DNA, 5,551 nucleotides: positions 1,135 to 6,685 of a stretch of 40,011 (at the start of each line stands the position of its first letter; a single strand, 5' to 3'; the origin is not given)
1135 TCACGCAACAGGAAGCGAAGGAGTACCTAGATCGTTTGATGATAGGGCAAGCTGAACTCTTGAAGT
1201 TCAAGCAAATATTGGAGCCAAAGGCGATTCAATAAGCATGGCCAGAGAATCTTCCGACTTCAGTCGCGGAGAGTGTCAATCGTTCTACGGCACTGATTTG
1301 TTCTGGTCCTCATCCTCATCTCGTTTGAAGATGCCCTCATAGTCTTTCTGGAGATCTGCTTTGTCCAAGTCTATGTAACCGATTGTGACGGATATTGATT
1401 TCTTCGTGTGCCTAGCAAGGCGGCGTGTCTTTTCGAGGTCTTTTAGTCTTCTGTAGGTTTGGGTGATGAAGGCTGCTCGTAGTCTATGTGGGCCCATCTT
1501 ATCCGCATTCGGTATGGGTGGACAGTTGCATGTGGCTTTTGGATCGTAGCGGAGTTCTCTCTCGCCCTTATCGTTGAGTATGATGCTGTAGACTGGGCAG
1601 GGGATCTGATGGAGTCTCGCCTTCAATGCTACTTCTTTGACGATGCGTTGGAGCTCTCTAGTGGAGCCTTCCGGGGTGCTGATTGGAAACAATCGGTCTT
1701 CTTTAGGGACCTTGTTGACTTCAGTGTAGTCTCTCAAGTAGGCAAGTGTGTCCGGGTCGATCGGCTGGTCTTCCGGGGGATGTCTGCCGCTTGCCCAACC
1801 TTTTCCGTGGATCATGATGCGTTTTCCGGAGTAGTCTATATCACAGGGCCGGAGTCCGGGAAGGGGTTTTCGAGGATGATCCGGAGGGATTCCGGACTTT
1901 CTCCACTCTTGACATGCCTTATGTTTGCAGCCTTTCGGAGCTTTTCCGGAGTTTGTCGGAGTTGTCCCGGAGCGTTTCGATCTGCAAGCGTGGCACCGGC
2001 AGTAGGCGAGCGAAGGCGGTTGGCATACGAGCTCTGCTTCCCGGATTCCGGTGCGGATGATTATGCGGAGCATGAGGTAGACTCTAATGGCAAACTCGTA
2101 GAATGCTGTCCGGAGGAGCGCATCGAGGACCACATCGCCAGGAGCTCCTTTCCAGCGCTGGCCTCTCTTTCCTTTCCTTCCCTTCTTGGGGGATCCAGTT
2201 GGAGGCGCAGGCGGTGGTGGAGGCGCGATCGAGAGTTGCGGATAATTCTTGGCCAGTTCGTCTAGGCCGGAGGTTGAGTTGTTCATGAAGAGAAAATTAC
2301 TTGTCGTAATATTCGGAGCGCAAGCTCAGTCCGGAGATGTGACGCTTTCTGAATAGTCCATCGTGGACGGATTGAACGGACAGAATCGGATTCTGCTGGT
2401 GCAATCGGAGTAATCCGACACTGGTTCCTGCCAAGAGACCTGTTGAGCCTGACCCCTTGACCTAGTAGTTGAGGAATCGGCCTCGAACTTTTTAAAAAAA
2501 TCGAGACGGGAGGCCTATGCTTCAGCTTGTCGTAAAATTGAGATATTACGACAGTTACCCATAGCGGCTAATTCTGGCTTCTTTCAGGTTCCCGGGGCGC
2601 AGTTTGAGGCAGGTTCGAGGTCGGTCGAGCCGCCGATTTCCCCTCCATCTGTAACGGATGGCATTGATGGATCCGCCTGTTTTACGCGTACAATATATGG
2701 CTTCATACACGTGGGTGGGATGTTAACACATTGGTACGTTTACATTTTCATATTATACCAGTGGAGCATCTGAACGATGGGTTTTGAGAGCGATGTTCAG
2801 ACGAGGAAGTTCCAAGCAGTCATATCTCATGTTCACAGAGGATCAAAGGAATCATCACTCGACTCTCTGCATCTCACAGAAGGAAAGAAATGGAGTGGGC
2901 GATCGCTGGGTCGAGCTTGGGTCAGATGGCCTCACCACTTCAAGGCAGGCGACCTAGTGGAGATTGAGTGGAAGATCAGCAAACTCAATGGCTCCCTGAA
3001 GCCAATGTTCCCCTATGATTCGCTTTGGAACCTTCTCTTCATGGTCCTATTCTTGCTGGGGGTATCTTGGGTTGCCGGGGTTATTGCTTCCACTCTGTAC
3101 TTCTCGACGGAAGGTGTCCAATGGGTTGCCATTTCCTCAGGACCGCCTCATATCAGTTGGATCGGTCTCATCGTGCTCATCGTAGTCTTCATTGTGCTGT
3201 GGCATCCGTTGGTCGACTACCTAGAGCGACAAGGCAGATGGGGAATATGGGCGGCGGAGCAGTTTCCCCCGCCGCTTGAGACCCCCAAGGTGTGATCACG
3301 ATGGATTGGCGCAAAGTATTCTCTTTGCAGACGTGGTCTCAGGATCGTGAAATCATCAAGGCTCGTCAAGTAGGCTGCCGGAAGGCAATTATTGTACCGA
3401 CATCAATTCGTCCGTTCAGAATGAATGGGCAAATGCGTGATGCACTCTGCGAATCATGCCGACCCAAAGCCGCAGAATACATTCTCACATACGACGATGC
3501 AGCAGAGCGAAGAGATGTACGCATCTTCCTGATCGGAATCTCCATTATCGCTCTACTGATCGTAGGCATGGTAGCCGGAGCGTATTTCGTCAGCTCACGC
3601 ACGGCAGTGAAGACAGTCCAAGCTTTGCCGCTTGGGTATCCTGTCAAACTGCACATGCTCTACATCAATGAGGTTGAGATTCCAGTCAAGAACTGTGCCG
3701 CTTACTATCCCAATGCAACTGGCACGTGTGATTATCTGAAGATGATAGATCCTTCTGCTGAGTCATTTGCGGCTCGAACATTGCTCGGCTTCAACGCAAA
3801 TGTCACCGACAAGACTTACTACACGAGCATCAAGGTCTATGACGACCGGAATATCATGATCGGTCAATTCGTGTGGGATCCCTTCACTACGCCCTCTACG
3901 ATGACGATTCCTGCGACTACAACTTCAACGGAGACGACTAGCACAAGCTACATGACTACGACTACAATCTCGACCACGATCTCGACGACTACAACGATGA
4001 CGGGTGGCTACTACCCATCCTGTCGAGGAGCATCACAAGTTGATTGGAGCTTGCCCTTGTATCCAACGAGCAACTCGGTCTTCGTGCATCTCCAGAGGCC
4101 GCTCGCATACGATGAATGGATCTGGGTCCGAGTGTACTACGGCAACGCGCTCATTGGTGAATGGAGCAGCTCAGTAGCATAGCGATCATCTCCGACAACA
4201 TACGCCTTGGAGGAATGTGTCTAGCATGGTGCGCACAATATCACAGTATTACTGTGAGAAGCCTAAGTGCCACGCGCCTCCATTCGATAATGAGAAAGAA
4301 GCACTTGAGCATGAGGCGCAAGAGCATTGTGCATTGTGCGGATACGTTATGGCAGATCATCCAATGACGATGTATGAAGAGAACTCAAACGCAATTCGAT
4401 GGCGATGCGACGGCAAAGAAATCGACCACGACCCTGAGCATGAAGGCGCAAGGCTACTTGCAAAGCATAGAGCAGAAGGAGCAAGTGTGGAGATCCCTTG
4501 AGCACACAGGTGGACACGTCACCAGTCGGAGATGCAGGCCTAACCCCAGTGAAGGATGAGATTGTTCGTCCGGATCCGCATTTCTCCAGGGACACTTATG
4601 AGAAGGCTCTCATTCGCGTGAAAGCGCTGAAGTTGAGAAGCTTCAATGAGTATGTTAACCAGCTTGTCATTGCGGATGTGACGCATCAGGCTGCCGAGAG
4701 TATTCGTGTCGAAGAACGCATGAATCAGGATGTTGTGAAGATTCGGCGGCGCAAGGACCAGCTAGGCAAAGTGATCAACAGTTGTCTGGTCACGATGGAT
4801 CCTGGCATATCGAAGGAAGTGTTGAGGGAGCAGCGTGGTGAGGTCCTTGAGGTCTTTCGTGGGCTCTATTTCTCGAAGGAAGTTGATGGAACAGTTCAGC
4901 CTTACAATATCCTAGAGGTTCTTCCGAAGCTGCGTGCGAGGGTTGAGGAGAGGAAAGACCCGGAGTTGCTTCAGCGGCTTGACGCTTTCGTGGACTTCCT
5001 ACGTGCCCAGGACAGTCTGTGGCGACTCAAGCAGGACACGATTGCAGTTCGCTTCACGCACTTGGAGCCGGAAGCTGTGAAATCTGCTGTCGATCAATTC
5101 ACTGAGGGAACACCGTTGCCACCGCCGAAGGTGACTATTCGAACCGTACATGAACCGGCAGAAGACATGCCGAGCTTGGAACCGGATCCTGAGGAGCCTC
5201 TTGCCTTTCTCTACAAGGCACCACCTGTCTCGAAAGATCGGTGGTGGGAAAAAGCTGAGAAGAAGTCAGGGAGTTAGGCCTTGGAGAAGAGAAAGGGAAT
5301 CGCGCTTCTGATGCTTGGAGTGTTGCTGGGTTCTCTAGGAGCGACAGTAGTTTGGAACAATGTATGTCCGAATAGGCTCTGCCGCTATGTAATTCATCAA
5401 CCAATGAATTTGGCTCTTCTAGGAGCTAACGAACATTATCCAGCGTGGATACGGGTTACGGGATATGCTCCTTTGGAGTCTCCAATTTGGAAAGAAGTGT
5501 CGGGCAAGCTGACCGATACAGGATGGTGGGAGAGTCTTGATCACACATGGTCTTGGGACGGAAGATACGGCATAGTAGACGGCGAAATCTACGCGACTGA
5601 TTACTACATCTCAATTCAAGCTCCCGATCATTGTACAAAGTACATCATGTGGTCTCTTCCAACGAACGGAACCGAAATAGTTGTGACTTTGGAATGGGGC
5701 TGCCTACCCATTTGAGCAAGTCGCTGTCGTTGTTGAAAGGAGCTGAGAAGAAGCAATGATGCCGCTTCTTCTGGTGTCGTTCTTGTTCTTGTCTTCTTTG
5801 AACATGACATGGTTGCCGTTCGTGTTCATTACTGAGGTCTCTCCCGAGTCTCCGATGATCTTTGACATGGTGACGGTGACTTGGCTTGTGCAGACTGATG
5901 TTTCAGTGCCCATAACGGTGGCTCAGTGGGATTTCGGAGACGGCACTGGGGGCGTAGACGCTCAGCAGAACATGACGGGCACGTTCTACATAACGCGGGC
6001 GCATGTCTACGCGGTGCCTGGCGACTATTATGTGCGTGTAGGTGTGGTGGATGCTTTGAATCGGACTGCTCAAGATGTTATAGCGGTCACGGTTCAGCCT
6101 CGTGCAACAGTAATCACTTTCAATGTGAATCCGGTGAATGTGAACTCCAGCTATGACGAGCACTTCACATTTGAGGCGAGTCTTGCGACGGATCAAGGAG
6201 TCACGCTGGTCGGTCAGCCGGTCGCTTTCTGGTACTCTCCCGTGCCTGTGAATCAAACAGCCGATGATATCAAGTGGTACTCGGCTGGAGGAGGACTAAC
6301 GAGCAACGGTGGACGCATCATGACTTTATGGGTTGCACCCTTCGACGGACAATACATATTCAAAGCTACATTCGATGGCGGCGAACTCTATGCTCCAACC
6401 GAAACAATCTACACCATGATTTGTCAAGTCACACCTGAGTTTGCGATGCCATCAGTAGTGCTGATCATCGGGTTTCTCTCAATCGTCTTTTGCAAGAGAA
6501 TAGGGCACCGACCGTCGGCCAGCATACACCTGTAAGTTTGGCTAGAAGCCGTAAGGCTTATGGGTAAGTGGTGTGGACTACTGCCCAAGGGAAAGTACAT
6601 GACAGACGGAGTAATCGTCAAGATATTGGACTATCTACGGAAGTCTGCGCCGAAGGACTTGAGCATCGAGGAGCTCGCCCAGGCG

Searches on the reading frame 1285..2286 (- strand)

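Call 11: search_protein_families(library=phrogs, proteins=[window:1285-2286:-], max_evalue=0.001)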
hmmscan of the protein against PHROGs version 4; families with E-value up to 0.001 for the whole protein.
window:1285-2286:- (333 aa): 1 family
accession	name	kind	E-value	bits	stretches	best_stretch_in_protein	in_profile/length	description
phrog_216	-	integration and excision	3.2e-11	43.9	1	145-317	96-234/301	integrase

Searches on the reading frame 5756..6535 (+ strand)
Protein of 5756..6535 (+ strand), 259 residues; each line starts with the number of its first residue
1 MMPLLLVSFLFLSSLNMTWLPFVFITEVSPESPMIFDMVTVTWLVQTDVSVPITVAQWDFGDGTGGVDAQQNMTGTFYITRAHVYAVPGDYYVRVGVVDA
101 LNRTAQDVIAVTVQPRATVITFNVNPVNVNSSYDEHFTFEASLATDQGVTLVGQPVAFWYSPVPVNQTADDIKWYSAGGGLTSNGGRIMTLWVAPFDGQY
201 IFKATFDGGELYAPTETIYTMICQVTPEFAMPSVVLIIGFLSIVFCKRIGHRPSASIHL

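Call 31: search_protein_families(library=pfam, proteins=[window:5756-6535:+], max_evalue=0.01)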
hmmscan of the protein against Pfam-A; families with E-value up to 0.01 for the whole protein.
window:5756-6535:+ (259 aa): 2 families
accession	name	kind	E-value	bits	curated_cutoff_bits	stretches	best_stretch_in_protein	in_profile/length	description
PF00801.26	PKD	-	2.1e-08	34.5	23.5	1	38-107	16-75/80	PKD domain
PF18911.6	PKD_4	-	1.2e-05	25.6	27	1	45-113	26-85/85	PKD domain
